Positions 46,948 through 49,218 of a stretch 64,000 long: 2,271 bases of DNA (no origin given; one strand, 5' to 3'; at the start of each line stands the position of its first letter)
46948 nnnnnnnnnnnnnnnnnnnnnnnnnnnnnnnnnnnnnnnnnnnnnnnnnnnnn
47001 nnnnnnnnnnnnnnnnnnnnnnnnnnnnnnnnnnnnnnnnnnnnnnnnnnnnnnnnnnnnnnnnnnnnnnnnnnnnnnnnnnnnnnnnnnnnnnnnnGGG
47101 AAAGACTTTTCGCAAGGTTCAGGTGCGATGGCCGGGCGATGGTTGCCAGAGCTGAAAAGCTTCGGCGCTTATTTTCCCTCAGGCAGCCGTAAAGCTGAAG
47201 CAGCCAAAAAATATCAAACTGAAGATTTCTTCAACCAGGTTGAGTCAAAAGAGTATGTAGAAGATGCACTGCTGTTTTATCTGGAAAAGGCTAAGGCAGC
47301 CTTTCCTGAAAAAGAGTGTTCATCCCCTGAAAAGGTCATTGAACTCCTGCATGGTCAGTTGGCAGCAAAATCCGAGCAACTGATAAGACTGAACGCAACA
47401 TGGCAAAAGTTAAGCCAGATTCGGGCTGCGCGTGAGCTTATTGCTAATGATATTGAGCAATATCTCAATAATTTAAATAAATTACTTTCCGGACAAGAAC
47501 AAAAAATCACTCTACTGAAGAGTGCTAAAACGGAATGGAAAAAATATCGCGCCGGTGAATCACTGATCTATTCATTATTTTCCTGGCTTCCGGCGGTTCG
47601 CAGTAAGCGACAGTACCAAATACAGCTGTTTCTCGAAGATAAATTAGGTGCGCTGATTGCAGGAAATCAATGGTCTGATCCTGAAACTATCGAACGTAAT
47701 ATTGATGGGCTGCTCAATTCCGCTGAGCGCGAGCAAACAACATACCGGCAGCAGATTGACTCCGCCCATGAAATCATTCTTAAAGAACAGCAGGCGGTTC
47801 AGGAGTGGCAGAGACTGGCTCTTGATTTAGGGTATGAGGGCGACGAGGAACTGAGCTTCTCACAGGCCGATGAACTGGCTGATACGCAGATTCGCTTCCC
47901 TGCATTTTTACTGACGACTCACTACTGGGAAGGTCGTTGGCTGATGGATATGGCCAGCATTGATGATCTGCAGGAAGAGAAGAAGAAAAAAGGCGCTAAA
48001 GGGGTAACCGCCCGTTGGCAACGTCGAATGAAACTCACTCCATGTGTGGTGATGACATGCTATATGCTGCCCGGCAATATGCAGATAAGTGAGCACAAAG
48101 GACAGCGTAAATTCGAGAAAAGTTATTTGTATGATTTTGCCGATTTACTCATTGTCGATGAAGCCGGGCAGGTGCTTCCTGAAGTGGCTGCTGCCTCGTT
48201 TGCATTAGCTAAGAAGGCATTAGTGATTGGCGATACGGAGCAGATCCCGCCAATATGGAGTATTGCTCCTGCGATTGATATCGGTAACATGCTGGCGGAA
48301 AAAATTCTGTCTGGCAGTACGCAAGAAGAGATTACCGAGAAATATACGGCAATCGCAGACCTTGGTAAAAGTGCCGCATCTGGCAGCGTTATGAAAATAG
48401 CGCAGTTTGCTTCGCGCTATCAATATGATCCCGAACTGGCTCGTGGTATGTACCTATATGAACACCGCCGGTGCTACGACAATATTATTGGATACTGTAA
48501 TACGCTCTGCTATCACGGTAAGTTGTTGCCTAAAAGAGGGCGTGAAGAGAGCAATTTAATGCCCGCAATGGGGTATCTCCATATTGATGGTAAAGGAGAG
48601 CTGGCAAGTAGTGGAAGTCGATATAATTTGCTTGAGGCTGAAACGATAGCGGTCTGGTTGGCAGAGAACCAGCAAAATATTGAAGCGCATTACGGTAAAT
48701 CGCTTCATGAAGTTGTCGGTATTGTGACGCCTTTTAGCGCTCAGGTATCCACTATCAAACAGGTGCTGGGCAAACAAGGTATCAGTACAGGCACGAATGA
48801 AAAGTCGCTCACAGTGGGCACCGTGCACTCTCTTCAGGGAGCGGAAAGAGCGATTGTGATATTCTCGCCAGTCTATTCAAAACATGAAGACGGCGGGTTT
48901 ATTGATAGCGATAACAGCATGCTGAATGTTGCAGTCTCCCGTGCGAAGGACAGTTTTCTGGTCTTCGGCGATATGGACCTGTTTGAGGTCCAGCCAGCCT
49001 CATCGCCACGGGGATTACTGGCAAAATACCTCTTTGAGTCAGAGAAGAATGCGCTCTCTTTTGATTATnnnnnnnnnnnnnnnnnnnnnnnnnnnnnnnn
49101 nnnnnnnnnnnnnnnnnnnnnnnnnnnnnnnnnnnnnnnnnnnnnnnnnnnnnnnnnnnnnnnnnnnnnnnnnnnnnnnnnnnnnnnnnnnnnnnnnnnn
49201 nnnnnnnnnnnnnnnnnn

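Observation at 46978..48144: About 390-residue insertion between Walker A and Walker B, predicted coiled-coil rich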

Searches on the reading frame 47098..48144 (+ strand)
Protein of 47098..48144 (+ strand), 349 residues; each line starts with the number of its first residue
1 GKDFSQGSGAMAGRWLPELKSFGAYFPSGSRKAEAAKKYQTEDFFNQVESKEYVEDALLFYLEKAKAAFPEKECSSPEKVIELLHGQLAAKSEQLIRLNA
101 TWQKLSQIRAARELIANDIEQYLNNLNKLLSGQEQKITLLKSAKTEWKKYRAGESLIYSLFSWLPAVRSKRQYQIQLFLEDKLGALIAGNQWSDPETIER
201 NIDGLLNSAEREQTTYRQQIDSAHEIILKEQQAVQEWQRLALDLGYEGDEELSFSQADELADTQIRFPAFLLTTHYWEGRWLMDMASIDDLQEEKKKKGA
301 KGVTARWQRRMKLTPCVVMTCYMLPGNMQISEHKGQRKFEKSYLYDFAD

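Call 33: search_protein_families(library=pfam, proteins=[window:47098-48144:+], max_evalue=10)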
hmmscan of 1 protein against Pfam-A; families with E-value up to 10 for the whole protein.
seq(349 aa): 1 family
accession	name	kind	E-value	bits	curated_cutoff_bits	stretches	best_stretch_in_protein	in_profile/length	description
PF15351.11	JCAD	-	0.067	11.4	27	1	32-92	1199-1262/1358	Junctional protein associated with coronary artery disease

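Call 48: predict_structure(alignment_id=A3)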
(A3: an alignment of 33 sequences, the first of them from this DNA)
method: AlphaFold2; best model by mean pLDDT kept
length: 295 residues; sequences in the alignment: 33
mean_pLDDT: 95.2   pTM: 0.79
mean pLDDT of the five models: 95.2, 94.5, 93.5, 92.6, 92.1
residues with pLDDT >= 90: 277; 70-90: 18; 50-70: 0; < 50: 0
segments of 3 or more residues with pLDDT < 50: none
pLDDT, mean of each block of 10 residues (from residue 1): 93 95 95 98 97 97 98 97 98 96 98 97 96 92 93 93 82 91 97 98 98 97 94 97 97 97 95 94 95 85
secondary structure, 60 per line:
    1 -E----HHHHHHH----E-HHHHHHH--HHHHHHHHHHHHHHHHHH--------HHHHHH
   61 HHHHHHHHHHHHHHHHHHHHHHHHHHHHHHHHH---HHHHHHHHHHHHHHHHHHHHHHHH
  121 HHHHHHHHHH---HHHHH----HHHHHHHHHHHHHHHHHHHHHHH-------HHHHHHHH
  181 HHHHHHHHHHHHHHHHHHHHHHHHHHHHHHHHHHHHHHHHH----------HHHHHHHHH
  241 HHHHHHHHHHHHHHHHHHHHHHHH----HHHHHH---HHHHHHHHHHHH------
elements in order: H7-13 H20-26 H29-46 H55-93 H97-130 H134-138 H143-165 H173-221 H232-264 H269-274 H278-289

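Call 66: fold_search(model_id=the predicted structure, library=pdb)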
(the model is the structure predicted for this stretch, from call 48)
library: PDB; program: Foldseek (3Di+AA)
matches with E <= 10: 590; with E <= 0.001: 0
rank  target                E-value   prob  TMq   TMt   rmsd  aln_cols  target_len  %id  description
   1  9a6c_A                4.7e-02  0.44  0.15  0.09  32.9       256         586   12  Integrative model of YYDD-YYDB by crosslinking MS and deep learning (released 2024-09-18)
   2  6h2e_P                8.6e-02  0.44  0.17  0.20  28.9       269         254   16  Structure of the soluble AhlC of the tripartite alpha-pore forming toxin, AHL, from Aeromonas hydrophila. (released 2019-07-10)
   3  6h2x                  1.1e-01  0.28  0.18  0.15  28.7       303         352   13  MukB coiled-coil elbow from E. coli (released 2019-03-06)
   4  6grj_F                1.2e-01  0.47  0.21  0.19  16.6       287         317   11  Structure of the AhlB pore of the tripartite alpha-pore forming toxin, AHL, from Aeromonas hydrophila. (released 2019-07-03)
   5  6grj_D                1.3e-01  0.44  0.20  0.19  17.6       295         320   11  Structure of the AhlB pore of the tripartite alpha-pore forming toxin, AHL, from Aeromonas hydrophila. (released 2019-07-03)
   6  8i21_B                1.3e-01  0.28  0.18  0.19  24.8       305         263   11  Cryo-EM structure of 6-subunit Smc5/6 arm region (released 2024-06-26)
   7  6ixf_A                1.3e-01  0.23  0.14  0.18  28.2       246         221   17  Crystal structure of SeMet apo SH3BP5 (P41) (released 2019-03-20)
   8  3g67_B                1.5e-01  0.51  0.19  0.25  15.8       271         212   12  Crystal Structure of a Soluble Chemoreceptor from Thermotoga maritima (released 2009-07-28)
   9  8i4v_A                1.6e-01  0.21  0.16  0.16  31.4       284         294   13  Cryo-EM structure of 5-subunit Smc5/6 arm region (released 2024-06-26)
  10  3qwe                  1.7e-01  0.66  0.23  0.26  17.2       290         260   12  Crystal structure of the N-terminal domain of the GEM interacting protein (released 2011-03-23)
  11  8i4v_B                1.7e-01  0.35  0.20  0.22  15.2       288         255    9  Cryo-EM structure of 5-subunit Smc5/6 arm region (released 2024-06-26)
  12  7a0g_FFF              1.8e-01  0.41  0.20  0.19  17.1       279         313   11  Structure of the SmhB pore of the tripartite alpha-pore forming toxin, Smh, from Serratia marcescens. (released 2021-03-31)
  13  3g6b_A                1.8e-01  0.47  0.20  0.26  25.0       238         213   15  Crystal structure of a Soluble Chemoreceptor from Thermotoga maritima Asn217Ile mutant (released 2009-07-28)
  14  6h6e_A                1.8e-01  0.28  0.17  0.03  28.1       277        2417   13  PTC3 holotoxin complex from Photorhabdus luminecens in prepore state (TcdA1, TcdB2, TccC3) (released 2018-10-03)
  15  6grj_B                1.9e-01  0.38  0.20  0.19  16.6       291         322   11  Structure of the AhlB pore of the tripartite alpha-pore forming toxin, AHL, from Aeromonas hydrophila. (released 2019-07-03)
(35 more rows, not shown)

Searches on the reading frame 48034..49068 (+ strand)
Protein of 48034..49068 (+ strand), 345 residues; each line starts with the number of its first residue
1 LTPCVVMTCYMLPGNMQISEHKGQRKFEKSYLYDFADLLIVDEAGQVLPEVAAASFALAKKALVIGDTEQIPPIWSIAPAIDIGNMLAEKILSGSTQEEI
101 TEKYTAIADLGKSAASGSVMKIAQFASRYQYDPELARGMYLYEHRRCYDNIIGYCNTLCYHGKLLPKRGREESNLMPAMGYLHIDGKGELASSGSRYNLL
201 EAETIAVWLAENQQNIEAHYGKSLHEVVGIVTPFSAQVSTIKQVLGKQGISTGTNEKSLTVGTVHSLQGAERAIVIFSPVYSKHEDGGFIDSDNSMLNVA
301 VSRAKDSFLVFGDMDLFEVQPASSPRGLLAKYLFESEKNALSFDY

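Call 74: search_dna_similar(query=window:48034-49068:+, collection=plasmids, mode=protein, max_rows=30, rows=spread, max_evalue=1e-10)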
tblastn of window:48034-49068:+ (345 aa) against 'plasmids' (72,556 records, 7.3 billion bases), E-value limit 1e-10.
Records with a match: 132; places in all: 133; records where one place covers at least 80% of the query: 120.
Best place of each record, by identity: 95-99% 2; 90-95% 1; 60-80% 4; <60% 125.
By first word of the organism name: Agrobacterium 24; Bacillus 13; Nostoc 13; Acetobacter 11; Klebsiella 10; Vibrio 7; Escherichia 6; Rhizobium 4; Calothrix 4; Ralstonia 3; and 26 more.
By predicted mobility (MOB-suite, as given by PLSDB): non-mobilizable 48; conjugative 43; mobilizable 41.
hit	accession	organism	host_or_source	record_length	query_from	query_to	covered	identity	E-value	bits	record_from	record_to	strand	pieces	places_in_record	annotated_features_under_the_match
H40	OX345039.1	Salmonella enterica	Gallus gallus,Hen feces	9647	1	345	100%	95.1%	0e+0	659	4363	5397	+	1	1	none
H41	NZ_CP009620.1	Vibrio coralliilyticus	Shellfish Hatchery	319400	1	343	99%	58.1%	2e-115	374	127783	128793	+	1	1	AAA domain-containing protein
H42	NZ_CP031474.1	Vibrio coralliilyticus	Oyster larvae,Bacterium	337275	1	343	99%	57.8%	1e-114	372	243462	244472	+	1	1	AAA domain-containing protein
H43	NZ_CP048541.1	Agrobacterium tumefaciens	walnut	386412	1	344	100%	54.1%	2e-108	354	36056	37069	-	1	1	AAA domain-containing protein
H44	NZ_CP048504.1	Agrobacterium tumefaciens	walnut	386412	1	344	100%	54.1%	2e-108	354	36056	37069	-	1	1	AAA domain-containing protein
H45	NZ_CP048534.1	Agrobacterium tumefaciens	walnut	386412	1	344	100%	54.1%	2e-108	354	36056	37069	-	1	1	AAA domain-containing protein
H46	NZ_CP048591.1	Agrobacterium tumefaciens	walnut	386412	1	344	100%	54.1%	2e-108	354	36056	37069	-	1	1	AAA domain-containing protein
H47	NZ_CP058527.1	Agrobacterium tumefaciens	-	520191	1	344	100%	53.5%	1e-107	352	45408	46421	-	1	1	AAA domain-containing protein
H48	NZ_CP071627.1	Rhizobium leguminosarum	lentil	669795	1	333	97%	51.5%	7e-97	321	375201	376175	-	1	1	AAA domain-containing protein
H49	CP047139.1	Ralstonia solanacearum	Potato,Single cell,tuber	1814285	1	342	99%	44.0%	1e-71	248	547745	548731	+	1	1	hypothetical protein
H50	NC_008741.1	Nitratidesulfovibrio vulgaris DP4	-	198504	1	333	97%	44.0%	2e-65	231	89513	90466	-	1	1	AAA domain-containing protein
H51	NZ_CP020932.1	Marinobacter salarius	Skeletonema marinoi strain RO5AC,Cell ...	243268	1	333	97%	36.3%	8e-45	171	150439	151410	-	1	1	AAA domain-containing protein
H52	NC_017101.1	Acetobacter pasteurianus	-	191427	1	334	97%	36.2%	4e-52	192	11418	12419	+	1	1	AAA domain-containing protein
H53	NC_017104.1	Acetobacter pasteurianus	-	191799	1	334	97%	36.2%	4e-52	192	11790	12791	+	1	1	AAA domain-containing protein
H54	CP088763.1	Escherichia coli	Homo sapiens,blood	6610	144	345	59%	50.0%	4e-45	172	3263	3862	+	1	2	none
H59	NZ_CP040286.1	Nostoc sp. C057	Phaeoceros,pure culture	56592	37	314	81%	27.6%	5e-19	96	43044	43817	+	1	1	AAA domain-containing protein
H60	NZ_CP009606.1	Bacillus cereus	soil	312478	39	317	81%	27.2%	3e-12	76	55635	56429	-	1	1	AAA domain-containing protein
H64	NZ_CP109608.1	Klebsiella pneumoniae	Pure culture,clinical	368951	39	318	81%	26.5%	1e-13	79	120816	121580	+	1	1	DEAD/DEAH box helicase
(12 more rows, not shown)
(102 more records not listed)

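Call 75: get_annotated_region(hit=H64, flank=6000)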
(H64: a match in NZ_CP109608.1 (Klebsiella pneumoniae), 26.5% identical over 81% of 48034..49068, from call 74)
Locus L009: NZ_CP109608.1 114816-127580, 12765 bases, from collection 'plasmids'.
description: Klebsiella pneumoniae strain KP18-231 plasmid pKP18-231-1, complete sequence
organism: Klebsiella pneumoniae (NCBI taxid 573)
taxonomy: Bacteria; Pseudomonadota; Gammaproteobacteria; Enterobacterales; Enterobacteriaceae; Klebsiella; Klebsiella pneumoniae
host: -; source: Pure culture,clinical; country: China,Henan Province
typing (MOB-suite, as given by PLSDB): conjugative; replicon IncQ1,IncU; relaxase MOBH; mating-pair formation MPF_F
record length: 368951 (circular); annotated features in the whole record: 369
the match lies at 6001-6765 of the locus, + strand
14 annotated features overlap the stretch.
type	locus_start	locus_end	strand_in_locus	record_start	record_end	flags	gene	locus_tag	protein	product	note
CDS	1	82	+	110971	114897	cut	-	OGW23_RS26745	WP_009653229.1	conjugal transfer protein TraG N-terminal domain-containing protein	-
CDS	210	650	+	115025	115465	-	-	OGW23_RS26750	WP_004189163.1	transposase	GO:0006313 - DNA transposition [Evidence IEA]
CDS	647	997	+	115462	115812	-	tnpB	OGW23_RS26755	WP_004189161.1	IS66 family insertion sequence element accessory protein TnpB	-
CDS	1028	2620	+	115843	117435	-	-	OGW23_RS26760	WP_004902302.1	IS66-like element ISKox1 family transposase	GO:0006313 - DNA transposition [Evidence IEA]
CDS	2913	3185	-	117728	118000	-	-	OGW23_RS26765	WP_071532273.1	hypothetical protein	-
CDS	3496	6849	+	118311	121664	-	-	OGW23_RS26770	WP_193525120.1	DEAD/DEAH box helicase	-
CDS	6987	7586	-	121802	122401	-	-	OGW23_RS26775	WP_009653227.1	lytic transglycosylase domain-containing protein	-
CDS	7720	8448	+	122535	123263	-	-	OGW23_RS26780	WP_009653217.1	thioredoxin fold domain-containing protein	-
CDS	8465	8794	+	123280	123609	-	-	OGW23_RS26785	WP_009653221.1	hypothetical protein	-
CDS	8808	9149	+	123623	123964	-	-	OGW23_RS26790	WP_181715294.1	hypothetical protein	-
CDS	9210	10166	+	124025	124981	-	-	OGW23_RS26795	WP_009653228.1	DsbA family protein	-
CDS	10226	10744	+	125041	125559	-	-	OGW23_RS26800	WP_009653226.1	hypothetical protein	-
CDS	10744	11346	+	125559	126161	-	-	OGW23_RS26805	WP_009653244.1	HAD domain-containing protein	-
CDS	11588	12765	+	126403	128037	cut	-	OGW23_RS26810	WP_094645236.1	Na+/H+ antiporter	GO:1902600 - proton transmembrane transport [Evidence IEA]; GO:0006885 - regulation of pH [Evidence IEA]; GO:0006814 - ...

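Call 76: get_annotated_region(hit=H60, flank=6000)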
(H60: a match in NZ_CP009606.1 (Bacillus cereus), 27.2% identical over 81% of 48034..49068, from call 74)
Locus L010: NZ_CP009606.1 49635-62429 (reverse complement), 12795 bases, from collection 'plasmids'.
description: Bacillus cereus strain S2-8 plasmid pBFR_2, complete sequence
organism: Bacillus cereus (NCBI taxid 1396)
taxonomy: Bacteria; Bacillota; Bacilli; Bacillales; Bacillaceae; Bacillus; Bacillus cereus
host: -; source: soil; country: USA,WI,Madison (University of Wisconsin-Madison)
typing (MOB-suite, as given by PLSDB): non-mobilizable; replicon rep_cluster_125,rep_cluster_164
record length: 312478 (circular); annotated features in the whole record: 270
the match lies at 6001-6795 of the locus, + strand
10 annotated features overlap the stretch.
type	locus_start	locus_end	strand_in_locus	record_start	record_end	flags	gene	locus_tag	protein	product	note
CDS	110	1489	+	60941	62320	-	-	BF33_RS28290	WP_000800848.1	PLP-dependent aminotransferase family protein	-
CDS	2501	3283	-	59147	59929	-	-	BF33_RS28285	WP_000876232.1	hypothetical protein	-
CDS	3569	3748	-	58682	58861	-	-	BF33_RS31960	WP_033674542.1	hypothetical protein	-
CDS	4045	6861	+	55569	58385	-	-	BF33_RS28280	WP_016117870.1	AAA domain-containing protein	-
CDS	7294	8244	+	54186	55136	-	-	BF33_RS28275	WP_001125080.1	nucleoside hydrolase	-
CDS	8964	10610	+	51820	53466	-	ltrA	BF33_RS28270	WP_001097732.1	group II intron reverse transcriptase/maturase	GO:0000373 - Group II intron splicing [Evidence IEA]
CDS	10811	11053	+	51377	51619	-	-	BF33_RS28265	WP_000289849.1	hypothetical protein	-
CDS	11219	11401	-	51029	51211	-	-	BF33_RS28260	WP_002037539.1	hypothetical protein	-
CDS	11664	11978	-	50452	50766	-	-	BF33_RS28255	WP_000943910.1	hypothetical protein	-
CDS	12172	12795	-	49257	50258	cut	-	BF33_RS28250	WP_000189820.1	helix-turn-helix domain-containing protein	-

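Call 77: get_annotated_region(hit=H59, flank=6000)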
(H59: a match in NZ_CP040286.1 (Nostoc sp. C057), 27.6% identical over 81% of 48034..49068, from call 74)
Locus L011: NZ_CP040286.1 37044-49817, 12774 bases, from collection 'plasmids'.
description: Nostoc sp. C057 plasmid p057_E, complete sequence
organism: Nostoc sp. C057 (NCBI taxid 2576903)
taxonomy: Bacteria; Cyanobacteriota; Cyanophyceae; Nostocales; Nostocaceae; Nostoc; Nostoc sp. C057
host: -; source: Phaeoceros,pure culture; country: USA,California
typing (MOB-suite, as given by PLSDB): mobilizable; replicon rep_cluster_1665; relaxase MOBP
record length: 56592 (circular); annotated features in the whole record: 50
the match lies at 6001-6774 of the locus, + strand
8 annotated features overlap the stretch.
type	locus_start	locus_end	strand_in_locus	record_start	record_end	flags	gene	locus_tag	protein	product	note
CDS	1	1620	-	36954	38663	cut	-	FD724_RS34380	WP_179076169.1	SNF2-related protein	-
CDS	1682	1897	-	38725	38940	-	-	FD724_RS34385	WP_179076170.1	hypothetical protein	-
CDS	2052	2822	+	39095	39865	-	-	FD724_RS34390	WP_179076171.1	AAA family ATPase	GO:0007059 - chromosome segregation [Evidence IEA]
CDS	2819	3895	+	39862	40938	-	-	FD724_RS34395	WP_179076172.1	ParB/RepB/Spo0J family partition protein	GO:0007059 - chromosome segregation [Evidence IEA]; GO:0000910 - cytokinesis [Evidence IEA]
CDS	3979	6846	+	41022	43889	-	-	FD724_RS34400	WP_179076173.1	AAA domain-containing protein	-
CDS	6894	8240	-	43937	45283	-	-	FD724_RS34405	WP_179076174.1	protein kinase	GO:0006468 - protein phosphorylation [Evidence IEA]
CDS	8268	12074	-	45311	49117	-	-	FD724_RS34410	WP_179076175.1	protein kinase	GO:0006468 - protein phosphorylation [Evidence IEA]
CDS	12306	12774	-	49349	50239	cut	-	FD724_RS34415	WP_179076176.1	aspartoacylase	-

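Call 89: search_protein_families(library=padloc, proteins=[L009:3496-6846:+, L010:4045-6858:+, L011:3979-6843:+], max_evalue=1e-8)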
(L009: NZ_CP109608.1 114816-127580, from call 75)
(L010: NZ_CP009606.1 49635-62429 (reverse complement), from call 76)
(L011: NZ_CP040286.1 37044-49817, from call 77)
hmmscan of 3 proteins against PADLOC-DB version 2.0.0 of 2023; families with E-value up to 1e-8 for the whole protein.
L009:3496-6846:+ (1117 aa): 3 families
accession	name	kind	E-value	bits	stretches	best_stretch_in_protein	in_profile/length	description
PDLC03924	MkoC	-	1.6e-71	239.8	1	334-1093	240-951/1136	-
PDLC03920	MkoA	-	1.4e-28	97.8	1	981-1091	967-1081/1112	-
PDLC03921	MkoA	-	6.1e-18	61.9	0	1031-1100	1514-1581/1607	-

L010:4045-6858:+ (938 aa): 4 families
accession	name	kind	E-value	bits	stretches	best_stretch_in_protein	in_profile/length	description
PDLC03924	MkoC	-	9e-66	220.7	2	485-919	522-949/1136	-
PDLC03920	MkoA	-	1.8e-30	104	1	429-919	660-1081/1112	-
PDLC03921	MkoA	-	1.9e-19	66.9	1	842-931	1497-1587/1607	-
PDLC05009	PDC-S37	-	4.1e-13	46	1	488-687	769-975/1550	-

L011:3979-6843:+ (955 aa): 3 families
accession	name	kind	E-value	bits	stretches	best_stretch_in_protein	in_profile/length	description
PDLC03924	MkoC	-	8.7e-79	263.8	1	253-941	255-953/1136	-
PDLC03920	MkoA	-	7.8e-39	131.7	1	258-950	628-1099/1112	-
PDLC03921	MkoA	-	1.2e-22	77.6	1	812-949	1440-1587/1607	-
